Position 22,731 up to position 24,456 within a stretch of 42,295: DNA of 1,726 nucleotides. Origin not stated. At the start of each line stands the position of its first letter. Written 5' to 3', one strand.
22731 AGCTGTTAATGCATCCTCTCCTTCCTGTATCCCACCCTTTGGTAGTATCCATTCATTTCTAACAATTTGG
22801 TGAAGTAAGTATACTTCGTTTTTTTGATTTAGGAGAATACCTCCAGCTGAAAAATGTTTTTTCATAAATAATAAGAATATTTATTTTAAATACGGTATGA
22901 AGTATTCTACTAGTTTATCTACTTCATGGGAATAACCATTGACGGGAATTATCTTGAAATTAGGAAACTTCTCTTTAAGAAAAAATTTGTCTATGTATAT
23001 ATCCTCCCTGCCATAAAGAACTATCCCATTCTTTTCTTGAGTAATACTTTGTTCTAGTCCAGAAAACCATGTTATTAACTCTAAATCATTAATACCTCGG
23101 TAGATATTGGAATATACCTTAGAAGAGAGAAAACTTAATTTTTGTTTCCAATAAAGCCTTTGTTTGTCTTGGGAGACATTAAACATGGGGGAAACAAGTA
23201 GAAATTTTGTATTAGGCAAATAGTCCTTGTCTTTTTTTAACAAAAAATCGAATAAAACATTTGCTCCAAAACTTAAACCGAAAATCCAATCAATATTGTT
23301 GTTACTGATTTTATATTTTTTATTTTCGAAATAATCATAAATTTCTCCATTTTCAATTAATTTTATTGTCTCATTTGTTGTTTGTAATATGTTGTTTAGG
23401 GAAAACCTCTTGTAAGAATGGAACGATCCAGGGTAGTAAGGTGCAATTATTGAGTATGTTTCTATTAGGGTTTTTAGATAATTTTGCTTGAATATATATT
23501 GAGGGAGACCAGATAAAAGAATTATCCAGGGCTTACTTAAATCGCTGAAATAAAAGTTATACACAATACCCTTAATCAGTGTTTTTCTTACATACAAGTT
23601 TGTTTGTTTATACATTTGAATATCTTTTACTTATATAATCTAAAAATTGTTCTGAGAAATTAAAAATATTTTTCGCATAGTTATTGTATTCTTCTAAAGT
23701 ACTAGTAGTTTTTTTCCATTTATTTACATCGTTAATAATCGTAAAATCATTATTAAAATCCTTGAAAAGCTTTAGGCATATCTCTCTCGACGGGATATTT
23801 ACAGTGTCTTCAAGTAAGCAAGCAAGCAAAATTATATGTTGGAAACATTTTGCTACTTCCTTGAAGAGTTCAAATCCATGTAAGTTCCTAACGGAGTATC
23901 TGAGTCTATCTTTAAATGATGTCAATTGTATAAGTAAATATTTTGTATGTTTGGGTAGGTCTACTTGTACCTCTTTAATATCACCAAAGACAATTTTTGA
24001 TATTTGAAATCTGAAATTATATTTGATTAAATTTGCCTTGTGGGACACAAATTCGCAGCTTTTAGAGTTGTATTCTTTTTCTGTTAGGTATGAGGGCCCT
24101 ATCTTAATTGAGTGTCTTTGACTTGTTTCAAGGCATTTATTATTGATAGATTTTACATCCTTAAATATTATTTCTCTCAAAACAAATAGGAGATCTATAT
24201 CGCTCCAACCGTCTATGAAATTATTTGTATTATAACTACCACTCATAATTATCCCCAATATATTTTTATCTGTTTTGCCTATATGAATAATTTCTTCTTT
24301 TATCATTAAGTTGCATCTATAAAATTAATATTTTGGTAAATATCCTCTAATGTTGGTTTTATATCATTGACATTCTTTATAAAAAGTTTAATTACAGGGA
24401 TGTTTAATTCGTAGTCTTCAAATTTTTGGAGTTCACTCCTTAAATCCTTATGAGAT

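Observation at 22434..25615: Translationally coupled five-gene nucleotide-handling operon (NDK-like, HprK-like P-loop, Pol-beta NTase, alpha/beta hydrolase, Nudix) that I cannot assign to any pathway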

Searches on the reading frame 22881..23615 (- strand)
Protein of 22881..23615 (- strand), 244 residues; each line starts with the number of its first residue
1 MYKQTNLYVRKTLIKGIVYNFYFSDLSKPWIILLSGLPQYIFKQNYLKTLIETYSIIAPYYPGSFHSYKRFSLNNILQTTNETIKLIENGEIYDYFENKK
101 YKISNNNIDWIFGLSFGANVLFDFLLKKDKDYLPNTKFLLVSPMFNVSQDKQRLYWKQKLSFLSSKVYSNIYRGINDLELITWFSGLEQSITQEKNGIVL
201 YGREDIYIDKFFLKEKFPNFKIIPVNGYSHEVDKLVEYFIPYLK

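Call 3: search_protein_families(library=pfam, proteins=[window:22881-23615:-], max_evalue=1)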
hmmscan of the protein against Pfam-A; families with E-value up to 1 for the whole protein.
window:22881-23615:- (244 aa): 1 family
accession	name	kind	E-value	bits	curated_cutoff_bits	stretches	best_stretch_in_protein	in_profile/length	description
PF12146.15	Hydrolase_4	-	0.085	12.6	27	1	110-172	79-138/239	Serine aminopeptidase, S33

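Call 4: search_protein_families(library=ncbifam, proteins=[window:22881-23615:-], max_evalue=1)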
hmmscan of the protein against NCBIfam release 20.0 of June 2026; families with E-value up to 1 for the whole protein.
window:22881-23615:- (244 aa): 1 family
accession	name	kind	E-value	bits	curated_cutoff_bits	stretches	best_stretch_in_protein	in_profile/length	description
NF045864.1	glide_MMOB1640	exception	0.052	13.1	100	0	120-200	62-142/192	MMOB1640 family gliding machinery internal complex protein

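Call 5: search_protein_families(library=padloc, proteins=[window:22881-23615:-], max_evalue=1)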
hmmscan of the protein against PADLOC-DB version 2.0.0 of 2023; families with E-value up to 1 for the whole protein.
window:22881-23615:- (244 aa): 0 families

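Call 29: find_homologous_proteins(query=A3, max_evalue=0.001)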
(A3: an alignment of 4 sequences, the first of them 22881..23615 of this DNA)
Query A3 (4 sequences) (244 aa, profile of the alignment): 12 proteins with E <= 0.001 among 2783 candidates.
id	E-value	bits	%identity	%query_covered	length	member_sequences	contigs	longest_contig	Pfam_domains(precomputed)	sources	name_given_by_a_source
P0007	4.3e-119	415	100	100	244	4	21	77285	-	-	-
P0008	2.2e-113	396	41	96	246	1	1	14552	-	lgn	-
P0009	2.9e-96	340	55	99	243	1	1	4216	-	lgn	-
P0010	7.0e-93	329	44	97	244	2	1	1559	-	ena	-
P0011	2.3e-90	321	48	99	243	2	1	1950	-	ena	-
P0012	2.8e-90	320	52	98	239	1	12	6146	-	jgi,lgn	jgi:UDP-galactopyranose mutase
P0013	5.1e-88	313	52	98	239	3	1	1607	-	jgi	jgi:UDP-galactopyranose mutase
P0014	7.2e-88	313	50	98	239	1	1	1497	-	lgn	-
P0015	9.6e-88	312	43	91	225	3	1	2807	-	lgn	-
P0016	8.1e-87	309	50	98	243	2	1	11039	-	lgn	-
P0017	4.3e-84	300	44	98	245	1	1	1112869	-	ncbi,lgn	ncbi:MAG: hypothetical protein ACOZAO_03880 [Patescibacteria group bacterium]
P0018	6.6e-72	260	45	87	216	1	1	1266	-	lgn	-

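Call 36: find_encoding_contigs(protein=P0017, flank=10000, max_places=2)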
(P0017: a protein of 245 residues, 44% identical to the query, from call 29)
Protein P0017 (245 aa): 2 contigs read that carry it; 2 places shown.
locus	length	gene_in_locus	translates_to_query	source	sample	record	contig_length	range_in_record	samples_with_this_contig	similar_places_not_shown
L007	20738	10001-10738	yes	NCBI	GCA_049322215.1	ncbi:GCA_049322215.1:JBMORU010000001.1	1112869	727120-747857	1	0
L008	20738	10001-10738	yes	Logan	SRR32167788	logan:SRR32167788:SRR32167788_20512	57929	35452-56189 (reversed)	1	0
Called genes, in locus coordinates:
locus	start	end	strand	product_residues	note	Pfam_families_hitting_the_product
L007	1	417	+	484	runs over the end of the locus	PF12161:HsdM_N, PF02384:N6_Mtase, PF07669:Eco57I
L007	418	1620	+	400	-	PF01420:Methylase_S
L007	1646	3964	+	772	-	PF13588:HSDR_N_2 (faint), PF00270:DEAD, PF04851:ResIII, PF18766:SWI2_SNF2, PF00271:Helicase_C (weak), PF08463:EcoEI_R_C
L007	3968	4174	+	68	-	-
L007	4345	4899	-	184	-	-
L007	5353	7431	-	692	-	PF12728:HTH_17, PF00270:DEAD (faint), PF04851:ResIII, PF00271:Helicase_C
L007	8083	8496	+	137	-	PF00334:NDK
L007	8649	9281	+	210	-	-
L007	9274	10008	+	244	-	-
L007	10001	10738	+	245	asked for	-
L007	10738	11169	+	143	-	PF00293:NUDIX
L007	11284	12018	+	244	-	-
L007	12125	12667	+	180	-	PF01841:Transglut_core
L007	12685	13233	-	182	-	PF01725:Ham1p_like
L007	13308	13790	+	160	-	PF01243:PNPOx_N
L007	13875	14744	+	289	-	PF00535:Glycos_transf_2, PF13641:Glyco_tranf_2_3, PF13506:Glyco_transf_21, PF13632:Glyco_trans_2_3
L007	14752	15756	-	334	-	-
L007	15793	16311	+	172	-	PF06185:YecM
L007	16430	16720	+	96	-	-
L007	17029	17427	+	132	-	-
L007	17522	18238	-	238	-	PF00535:Glycos_transf_2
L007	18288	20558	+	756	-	-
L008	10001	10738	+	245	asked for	-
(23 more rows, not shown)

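Call 41: search_protein_families(library=pfam, proteins=[L007:11284-12018:+, L007:4345-4899:-], max_evalue=1)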
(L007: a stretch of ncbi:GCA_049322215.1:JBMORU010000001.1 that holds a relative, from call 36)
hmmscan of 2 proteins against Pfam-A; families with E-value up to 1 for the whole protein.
L007:11284-12018:+ (244 aa): 0 families

L007:4345-4899:- (184 aa): 0 families

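Call 43: find_related_loci(query=A3, collection=metagenome_contigs, flank=10000)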
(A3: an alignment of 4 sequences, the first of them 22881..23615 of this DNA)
Query A3 (244 aa) in metagenome_contigs; peptide patterns used: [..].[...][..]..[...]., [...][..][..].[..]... (x = any residue, [..] = any of these).
600 stretches matched a pattern (row limit reached: there are more); 2 encode a relative of the query (tblastn E <= 1e-3); 2 distinct loci.
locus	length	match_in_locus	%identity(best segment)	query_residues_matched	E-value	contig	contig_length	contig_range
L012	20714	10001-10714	46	1-240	8e-64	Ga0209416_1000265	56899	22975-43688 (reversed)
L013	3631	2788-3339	47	1-187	4e-53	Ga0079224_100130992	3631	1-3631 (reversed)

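Call 44: find_related_loci(query=A3, collection=viral_contigs, flank=10000)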
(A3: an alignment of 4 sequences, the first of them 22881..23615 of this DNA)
Query A3 (244 aa) in viral_contigs; peptide patterns used: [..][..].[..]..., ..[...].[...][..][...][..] (x = any residue, [..] = any of these).
205 stretches matched a pattern, but none encodes a relative of the query by tblastn (E <= 1e-3).

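Call 63: search_dna_similar(query=window:22881-23615:-, collection=plasmids, mode=protein, max_evalue=0.01)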
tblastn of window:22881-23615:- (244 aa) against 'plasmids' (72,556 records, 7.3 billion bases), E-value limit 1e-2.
No match.

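Call 65: search_solved_structures(query=A3, max_evalue=10, show_alignments=2)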
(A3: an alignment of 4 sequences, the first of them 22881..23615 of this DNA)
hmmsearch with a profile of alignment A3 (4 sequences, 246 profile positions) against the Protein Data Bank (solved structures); distinct sequences matched with E-value up to 10: 0.

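Call 88: search_protein_families(library=pfam, proteins=[L007:5353-7431:-], max_evalue=0.1)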
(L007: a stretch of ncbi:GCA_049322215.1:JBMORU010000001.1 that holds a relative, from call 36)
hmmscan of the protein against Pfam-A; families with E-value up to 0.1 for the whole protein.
L007:5353-7431:- (692 aa): 8 families
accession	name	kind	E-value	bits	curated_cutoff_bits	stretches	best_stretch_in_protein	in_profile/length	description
PF04851.21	ResIII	-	2.5e-24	86.5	22.5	1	74-246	2-164/164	Type III restriction enzyme, res subunit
PF00271.37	Helicase_C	-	5.3e-14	52.8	23.5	1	333-436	6-109/110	Helicase conserved C-terminal domain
PF12728.13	HTH_17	-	5e-12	46.3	27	1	7-55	1-49/51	Helix-turn-helix domain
PF00270.35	DEAD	-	1.1e-05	25.7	26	1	100-247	17-162/167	DEAD/DEAH box helicase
PF18766.7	SWI2_SNF2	-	2.2e-05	24.7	26.7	1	180-292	90-203/221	SWI2/SNF2 ATPase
PF00176.29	SNF2-rel_dom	-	0.0097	15.5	24.9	1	200-253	120-172/290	SNF2-related domain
PF07652.20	Flavi_DEAD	-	0.063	13.7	21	0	189-245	76-137/148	Flavivirus DEAD domain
PF07244.20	POTRA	-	0.098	13.8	21.3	0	287-313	7-33/79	Surface antigen variable number repeat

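Call 99: search_protein_families(library=pfam, alignment_id=A8, max_evalue=1)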
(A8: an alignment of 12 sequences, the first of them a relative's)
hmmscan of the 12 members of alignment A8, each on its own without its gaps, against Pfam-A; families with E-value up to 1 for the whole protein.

A. member 1, P0007 (244 aa): 1 family
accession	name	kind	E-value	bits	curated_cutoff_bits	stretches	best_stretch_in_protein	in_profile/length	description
PF12146.15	Hydrolase_4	-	0.085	12.6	27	1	110-172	79-138/239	Serine aminopeptidase, S33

B. families by the number of members that match (of 12 scanned): 6 families
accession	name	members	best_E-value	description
PF12146.15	Hydrolase_4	9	0.0013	Serine aminopeptidase, S33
PF00561.26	Abhydrolase_1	4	0.0069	alpha/beta hydrolase fold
PF08538.16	DUF1749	3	0.049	Protein of unknown function (DUF1749)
PF00534.26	Glycos_transf_1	1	0.0045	Glycosyl transferases group 1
PF14556.11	AF2331-like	1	0.057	AF2331-like protein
PF14487.12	DarT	1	0.079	ssDNA thymidine ADP-ribosyltransferase, DarT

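Call 100: search_solved_structures(query=A8, max_evalue=10, show_alignments=2)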
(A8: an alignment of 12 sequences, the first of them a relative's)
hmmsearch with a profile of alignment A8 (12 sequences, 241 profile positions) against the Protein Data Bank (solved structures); distinct sequences matched with E-value up to 10: 0.

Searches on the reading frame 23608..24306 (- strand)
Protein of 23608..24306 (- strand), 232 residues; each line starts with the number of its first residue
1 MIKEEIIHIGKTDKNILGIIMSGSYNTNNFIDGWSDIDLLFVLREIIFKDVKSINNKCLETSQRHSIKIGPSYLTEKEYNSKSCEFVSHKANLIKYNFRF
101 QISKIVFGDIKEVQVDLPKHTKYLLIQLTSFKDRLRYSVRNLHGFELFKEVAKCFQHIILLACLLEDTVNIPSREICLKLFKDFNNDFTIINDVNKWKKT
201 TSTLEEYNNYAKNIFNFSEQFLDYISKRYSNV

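Call 3: search_protein_families(library=pfam, proteins=[window:23608-24306:-], max_evalue=1)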
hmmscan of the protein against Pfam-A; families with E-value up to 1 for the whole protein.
window:23608-24306:- (232 aa): 3 families
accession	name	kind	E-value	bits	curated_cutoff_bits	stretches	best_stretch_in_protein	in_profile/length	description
PF04439.18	Adenyl_transf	-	0.00058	19.5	22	1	4-46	9-52/279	Streptomycin adenylyltransferase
PF01909.29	NTP_transf_2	-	0.0021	18.8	21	1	13-45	11-42/93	Nucleotidyltransferase domain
PF18765.7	Polbeta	-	0.0024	18.4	26.9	1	4-58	1-55/93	Polymerase beta, Nucleotidyltransferase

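Call 4: search_protein_families(library=ncbifam, proteins=[window:23608-24306:-], max_evalue=1)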
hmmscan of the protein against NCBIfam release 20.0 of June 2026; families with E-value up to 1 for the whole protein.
window:23608-24306:- (232 aa): 0 families

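Call 5: search_protein_families(library=padloc, proteins=[window:23608-24306:-], max_evalue=1)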
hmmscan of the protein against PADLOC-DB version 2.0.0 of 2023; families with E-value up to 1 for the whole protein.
window:23608-24306:- (232 aa): 5 families
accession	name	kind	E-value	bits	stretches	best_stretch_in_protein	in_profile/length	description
PDLC04903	PDC-S09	-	0.00057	18.2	1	15-87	25-98/108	-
PDLC00790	Cyclase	-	0.0064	13.9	1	9-48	67-106/310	oligonucleotide-cyclase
PDLC00772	Cyclase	-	0.014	12.3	1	20-66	97-144/375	oligonucleotide-cyclase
PDLC04372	PDC-M05A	-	0.016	13.5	1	33-83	92-139/167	-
PDLC04368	PDC-M05A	-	0.027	12.3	1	35-83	125-170/201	-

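Call 10: search_solved_structures(query=window:23608-24306:-, max_evalue=10, show_alignments=2)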
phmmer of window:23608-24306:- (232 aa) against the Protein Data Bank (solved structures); distinct sequences matched with E-value up to 10: 0.

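Call 33: find_homologous_proteins(query=A2, max_evalue=0.001)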
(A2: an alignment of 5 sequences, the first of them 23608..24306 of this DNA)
Query A2 (5 sequences) (232 aa, profile of the alignment): 3 proteins with E <= 0.001 among 6322 candidates.
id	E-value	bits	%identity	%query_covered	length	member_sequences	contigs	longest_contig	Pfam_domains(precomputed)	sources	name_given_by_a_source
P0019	1.7e-86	308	23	90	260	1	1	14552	-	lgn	-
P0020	5.8e-73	263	100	77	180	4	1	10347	-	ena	-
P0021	9.0e-59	217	25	90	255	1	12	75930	-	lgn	-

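Call 37: find_encoding_contigs(protein=P0021, flank=10000, max_places=3)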
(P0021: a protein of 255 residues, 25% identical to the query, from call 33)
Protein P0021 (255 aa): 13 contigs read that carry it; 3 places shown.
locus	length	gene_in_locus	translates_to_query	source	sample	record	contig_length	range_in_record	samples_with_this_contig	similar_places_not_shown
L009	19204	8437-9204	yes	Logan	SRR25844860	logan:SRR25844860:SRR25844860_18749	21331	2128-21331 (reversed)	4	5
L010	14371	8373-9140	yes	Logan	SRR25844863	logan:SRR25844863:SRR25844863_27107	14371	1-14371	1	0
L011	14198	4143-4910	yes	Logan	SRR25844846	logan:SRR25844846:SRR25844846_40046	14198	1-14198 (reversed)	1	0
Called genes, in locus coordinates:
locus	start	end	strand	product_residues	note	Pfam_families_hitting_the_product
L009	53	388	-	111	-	PF04993:TfoX_N (weak)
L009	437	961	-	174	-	-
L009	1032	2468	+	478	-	PF00404:Dockerin_1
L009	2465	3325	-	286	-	PF07934:OGG_N, PF00730:HhH-GPD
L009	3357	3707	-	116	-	PF04343:DUF488, PF22751:DUF488-N3a, PF22752:DUF488-N3i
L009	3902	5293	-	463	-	PF18144:SMODS, PF18134:AGS_C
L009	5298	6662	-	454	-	PF18145:SAVED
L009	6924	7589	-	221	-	-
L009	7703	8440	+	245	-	-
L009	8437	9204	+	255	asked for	-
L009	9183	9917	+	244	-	-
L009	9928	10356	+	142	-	PF00293:NUDIX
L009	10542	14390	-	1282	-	-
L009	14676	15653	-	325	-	-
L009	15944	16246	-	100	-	-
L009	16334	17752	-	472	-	-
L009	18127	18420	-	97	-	-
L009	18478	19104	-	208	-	PF04203:Sortase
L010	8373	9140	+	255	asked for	-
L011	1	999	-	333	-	?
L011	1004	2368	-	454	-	PF18145:SAVED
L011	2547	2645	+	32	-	-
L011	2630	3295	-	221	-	-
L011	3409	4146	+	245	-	-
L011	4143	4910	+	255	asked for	-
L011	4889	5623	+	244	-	-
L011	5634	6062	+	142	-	PF00293:NUDIX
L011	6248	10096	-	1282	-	-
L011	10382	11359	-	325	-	-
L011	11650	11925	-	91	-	-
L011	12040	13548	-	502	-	-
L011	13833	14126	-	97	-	-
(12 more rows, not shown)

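Call 41: search_protein_families(library=pfam, proteins=[L009:6924-7589:-, L009:10542-14390:-], max_evalue=1)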
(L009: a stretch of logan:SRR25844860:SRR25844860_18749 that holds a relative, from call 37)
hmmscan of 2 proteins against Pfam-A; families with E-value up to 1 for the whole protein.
L009:6924-7589:- (221 aa): 1 family
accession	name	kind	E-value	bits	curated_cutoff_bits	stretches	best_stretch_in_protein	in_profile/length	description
PF00334.24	NDK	-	0.0025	18.1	27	1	27-104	4-77/135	Nucleoside diphosphate kinase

L009:10542-14390:- (1282 aa): 1 family
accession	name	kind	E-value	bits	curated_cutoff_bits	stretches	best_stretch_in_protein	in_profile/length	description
PF18801.6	RapH_N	-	0.18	12.2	27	0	1238-1261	24-47/62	response regulator aspartate phosphatase H, N terminal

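Call 45: predict_structure(alignment_id=A5)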
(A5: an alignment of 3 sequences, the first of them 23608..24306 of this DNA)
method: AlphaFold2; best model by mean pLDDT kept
length: 232 residues; sequences in the alignment: 3
mean_pLDDT: 44.9   pTM: 0.42
mean pLDDT of the five models: 44.9, 43.4, 43.3, 39.2, 37.7
residues with pLDDT >= 90: 0; 70-90: 17; 50-70: 67; < 50: 148
segments of 3 or more residues with pLDDT < 50: 1-119, 167-178, 185-200
pLDDT, mean of each block of 10 residues (from residue 1): 23 27 26 34 33 31 30 38 38 39 29 34 59 71 68 59 51 46 49 44 69 68 67 48
secondary structure, 60 per line:
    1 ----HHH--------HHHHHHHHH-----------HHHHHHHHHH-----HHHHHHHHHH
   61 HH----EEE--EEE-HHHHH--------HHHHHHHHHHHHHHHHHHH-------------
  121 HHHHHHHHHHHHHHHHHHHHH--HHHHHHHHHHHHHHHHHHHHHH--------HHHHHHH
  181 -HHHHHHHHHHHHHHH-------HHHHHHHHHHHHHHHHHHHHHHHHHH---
elements in order: H16-24 H36-45 H51-62 E67-69 E72-74 H76-80 H89-107 H121-141 H144-165 H174-180 H182-196 H204-229

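Call 47: search_solved_structures(query=A2, max_evalue=10, show_alignments=3)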
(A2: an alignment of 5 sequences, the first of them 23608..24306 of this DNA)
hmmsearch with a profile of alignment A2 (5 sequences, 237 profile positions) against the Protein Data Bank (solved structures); distinct sequences matched with E-value up to 10: 2.
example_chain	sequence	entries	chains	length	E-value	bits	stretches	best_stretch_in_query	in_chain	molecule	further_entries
9xbd_E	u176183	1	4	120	0.0052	19.5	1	6-86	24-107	Nucleotidyltransferase domain-containing protein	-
9ntn_G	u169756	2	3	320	1.1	11.8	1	4-48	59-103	CdnD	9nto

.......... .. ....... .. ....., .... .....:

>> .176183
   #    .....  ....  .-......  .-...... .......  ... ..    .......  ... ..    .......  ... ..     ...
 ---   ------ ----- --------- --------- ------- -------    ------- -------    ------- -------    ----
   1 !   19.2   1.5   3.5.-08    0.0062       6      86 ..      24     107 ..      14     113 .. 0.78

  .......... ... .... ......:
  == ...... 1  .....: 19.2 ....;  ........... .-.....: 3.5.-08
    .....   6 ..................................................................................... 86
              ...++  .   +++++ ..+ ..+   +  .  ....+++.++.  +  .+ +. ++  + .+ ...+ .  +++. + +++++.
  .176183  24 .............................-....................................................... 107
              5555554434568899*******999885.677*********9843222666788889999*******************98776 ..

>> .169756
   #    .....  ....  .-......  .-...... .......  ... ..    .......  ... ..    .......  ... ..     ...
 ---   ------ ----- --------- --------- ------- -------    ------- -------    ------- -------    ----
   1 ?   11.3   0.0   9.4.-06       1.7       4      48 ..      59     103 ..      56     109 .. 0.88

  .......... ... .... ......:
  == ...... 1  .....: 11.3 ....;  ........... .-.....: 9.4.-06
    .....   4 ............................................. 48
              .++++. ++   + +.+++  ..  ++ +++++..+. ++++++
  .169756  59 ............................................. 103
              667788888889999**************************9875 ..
